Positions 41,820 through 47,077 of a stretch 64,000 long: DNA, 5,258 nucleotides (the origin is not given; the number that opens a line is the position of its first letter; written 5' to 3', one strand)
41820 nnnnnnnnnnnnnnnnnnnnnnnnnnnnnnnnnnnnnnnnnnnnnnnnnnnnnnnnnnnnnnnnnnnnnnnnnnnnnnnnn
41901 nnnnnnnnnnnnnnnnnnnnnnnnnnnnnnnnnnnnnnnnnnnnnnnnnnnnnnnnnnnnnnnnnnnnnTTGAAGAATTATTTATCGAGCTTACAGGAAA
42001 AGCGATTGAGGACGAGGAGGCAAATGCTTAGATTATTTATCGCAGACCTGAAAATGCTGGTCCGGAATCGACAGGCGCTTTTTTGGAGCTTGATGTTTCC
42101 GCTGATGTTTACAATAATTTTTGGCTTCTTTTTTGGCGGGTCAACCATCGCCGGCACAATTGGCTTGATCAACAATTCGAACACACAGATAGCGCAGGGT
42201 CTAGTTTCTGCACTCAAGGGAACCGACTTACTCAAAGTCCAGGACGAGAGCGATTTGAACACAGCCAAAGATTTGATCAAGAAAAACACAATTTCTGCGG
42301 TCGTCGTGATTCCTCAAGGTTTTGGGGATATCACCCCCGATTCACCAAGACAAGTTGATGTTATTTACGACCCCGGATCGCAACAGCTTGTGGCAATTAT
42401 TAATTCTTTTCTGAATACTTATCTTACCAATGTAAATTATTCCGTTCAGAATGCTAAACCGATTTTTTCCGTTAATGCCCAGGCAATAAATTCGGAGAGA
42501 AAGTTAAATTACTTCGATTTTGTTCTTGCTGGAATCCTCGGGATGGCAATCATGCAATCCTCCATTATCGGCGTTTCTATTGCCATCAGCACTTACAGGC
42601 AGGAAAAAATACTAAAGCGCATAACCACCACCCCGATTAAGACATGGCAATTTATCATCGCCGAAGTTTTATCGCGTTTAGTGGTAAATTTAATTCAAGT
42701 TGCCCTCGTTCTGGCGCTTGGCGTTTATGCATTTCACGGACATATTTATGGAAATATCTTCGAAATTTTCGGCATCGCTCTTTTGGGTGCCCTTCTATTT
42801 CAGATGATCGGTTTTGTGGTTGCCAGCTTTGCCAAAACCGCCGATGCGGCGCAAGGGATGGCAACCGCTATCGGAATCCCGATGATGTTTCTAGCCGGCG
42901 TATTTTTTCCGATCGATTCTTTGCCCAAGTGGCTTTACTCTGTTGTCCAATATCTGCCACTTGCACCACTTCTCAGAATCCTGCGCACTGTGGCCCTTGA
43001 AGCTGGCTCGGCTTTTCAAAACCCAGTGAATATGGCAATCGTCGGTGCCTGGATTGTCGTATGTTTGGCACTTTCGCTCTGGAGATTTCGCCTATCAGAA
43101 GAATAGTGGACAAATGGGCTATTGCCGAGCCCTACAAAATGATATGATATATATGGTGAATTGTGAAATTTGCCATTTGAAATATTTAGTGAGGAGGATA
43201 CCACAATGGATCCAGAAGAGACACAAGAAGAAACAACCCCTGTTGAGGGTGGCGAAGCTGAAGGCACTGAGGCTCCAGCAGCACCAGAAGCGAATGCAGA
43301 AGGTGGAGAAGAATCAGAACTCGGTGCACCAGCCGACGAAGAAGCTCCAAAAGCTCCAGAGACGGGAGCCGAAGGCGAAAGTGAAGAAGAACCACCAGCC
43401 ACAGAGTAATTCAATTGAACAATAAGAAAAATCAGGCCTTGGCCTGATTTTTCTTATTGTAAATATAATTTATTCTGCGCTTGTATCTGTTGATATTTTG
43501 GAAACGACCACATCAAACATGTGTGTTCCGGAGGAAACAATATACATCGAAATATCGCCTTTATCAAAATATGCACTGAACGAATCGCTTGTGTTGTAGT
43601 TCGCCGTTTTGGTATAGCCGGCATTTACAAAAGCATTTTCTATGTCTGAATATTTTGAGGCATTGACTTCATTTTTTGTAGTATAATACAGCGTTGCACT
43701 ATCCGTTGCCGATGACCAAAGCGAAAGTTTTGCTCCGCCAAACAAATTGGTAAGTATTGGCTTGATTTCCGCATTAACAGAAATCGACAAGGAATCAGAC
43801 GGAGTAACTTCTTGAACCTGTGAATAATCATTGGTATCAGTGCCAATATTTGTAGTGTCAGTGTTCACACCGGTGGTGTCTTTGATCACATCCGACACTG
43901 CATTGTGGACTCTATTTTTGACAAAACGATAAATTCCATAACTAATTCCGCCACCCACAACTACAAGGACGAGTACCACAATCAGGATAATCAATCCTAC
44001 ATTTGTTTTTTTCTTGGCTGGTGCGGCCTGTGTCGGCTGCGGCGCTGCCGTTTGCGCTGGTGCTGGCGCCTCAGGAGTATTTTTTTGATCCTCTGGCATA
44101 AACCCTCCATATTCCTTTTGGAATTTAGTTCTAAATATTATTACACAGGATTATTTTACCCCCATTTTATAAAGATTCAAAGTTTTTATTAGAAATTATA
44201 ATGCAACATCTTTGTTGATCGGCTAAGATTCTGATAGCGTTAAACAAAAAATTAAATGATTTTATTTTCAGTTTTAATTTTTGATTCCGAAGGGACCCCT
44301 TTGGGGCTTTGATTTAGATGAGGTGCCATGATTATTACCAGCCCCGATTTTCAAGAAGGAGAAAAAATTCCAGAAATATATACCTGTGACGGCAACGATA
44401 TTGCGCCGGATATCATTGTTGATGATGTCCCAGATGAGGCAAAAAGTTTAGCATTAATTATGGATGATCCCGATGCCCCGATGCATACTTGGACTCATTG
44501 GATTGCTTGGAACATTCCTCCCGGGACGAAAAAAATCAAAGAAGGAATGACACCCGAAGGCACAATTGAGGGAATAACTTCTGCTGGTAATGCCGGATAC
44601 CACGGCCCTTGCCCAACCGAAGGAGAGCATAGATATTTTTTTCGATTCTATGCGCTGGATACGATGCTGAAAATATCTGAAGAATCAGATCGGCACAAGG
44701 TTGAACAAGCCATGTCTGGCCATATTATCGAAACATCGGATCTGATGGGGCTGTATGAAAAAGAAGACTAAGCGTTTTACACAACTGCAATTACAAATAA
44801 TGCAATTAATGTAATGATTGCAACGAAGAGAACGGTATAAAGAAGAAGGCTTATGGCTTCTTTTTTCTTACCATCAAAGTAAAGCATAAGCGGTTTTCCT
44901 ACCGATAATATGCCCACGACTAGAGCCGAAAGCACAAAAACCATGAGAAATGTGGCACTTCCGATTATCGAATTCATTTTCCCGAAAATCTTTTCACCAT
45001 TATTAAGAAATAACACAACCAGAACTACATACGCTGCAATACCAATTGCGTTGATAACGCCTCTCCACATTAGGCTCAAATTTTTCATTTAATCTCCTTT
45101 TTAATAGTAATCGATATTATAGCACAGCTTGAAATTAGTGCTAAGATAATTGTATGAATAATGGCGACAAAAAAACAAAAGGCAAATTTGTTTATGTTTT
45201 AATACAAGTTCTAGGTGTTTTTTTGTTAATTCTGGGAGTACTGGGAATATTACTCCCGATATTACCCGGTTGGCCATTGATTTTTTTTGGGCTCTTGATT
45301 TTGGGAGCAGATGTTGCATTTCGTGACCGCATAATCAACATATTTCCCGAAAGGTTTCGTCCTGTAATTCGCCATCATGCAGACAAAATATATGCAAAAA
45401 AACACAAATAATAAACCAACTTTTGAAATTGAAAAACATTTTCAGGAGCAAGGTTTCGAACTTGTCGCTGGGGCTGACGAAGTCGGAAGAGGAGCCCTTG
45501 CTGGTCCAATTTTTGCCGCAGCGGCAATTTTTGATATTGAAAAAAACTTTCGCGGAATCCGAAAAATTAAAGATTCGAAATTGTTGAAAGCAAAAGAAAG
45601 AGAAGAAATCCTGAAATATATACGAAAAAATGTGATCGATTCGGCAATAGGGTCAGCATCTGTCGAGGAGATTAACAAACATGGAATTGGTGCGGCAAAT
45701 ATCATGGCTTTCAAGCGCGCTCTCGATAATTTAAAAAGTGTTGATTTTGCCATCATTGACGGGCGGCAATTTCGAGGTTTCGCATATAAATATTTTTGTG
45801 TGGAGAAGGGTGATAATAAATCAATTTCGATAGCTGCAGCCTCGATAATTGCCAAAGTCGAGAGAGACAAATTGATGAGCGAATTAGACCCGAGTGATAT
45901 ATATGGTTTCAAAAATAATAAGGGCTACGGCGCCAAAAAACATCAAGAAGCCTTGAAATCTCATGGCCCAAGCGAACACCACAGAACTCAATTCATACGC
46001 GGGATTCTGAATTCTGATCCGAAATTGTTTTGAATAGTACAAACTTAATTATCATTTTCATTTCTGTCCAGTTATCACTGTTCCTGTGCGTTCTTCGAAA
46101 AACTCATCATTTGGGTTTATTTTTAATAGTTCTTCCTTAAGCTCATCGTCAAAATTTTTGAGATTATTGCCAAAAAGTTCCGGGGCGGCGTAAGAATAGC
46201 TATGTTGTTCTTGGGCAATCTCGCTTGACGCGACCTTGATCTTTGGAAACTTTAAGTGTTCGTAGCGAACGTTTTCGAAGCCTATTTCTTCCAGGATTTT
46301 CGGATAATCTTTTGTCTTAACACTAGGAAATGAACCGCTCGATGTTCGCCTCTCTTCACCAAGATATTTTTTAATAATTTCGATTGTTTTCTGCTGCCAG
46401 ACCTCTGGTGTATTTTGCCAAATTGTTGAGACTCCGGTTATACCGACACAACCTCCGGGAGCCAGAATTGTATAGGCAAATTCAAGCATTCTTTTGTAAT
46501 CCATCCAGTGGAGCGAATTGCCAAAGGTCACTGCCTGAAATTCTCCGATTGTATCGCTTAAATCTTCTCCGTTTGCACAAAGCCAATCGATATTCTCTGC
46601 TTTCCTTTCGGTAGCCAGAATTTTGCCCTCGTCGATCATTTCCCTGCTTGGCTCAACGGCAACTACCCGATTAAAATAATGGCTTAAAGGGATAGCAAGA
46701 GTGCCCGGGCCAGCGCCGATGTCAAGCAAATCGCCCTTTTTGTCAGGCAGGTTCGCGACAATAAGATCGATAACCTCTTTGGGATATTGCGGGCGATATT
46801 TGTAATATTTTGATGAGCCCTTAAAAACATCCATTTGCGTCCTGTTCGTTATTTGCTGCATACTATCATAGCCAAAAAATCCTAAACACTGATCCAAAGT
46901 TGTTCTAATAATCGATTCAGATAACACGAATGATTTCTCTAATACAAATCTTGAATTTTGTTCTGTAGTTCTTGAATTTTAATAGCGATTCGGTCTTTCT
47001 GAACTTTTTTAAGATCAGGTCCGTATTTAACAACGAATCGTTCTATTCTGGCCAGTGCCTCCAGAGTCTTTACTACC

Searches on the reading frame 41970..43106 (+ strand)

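Call 86: search_protein_families(library=pfam, proteins=[window:41970-43106:+], max_evalue=0.00001)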
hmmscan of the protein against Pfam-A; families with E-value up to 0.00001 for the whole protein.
window:41970-43106:+ (378 aa): 3 families
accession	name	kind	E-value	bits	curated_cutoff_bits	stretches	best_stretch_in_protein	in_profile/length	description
PF12698.13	ABC2_membrane_3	-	5.7e-43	147.8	31.6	1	37-371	4-347/347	ABC-2 family transporter protein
PF01061.29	ABC2_membrane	-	6.2e-27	95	26.9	1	142-341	24-209/211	ABC-2 type transporter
PF12679.13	ABC2_membrane_2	-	3.9e-07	30.1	27.2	1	22-374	3-279/283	ABC-2 family transporter protein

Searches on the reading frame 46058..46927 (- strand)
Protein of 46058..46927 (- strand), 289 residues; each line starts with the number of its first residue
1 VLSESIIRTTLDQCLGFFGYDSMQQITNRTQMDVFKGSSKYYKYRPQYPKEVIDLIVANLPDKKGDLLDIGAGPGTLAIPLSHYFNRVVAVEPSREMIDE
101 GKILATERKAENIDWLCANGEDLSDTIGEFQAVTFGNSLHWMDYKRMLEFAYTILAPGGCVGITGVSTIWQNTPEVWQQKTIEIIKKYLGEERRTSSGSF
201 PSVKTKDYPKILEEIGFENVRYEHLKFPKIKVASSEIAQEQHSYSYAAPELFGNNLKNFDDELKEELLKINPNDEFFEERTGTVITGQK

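Call 86: search_protein_families(library=pfam, proteins=[window:46058-46927:-], max_evalue=0.00001)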
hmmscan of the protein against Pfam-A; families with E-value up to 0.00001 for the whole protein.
window:46058-46927:- (289 aa): 6 families
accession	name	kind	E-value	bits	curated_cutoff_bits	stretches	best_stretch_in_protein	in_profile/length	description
PF13649.12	Methyltransf_25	-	2.6e-14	54.1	27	1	68-159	2-97/97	Methyltransferase domain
PF01209.24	Ubie_methyltran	-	6.4e-13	49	20.1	1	63-227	49-223/233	ubiE/COQ5 methyltransferase family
PF08241.18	Methyltransf_11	-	1.8e-12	48.2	21.2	1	68-160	1-92/95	Methyltransferase domain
PF13489.12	Methyltransf_23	-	1.6e-10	41.4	27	1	46-220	3-162/164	Methyltransferase domain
PF08242.18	Methyltransf_12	-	4e-10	40.7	30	1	68-160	1-97/98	Methyltransferase domain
PF05958.17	tRNA_U5-meth_tr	-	6.3e-06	25.9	23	1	52-131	190-269/357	tRNA (Uracil-5-)-methyltransferase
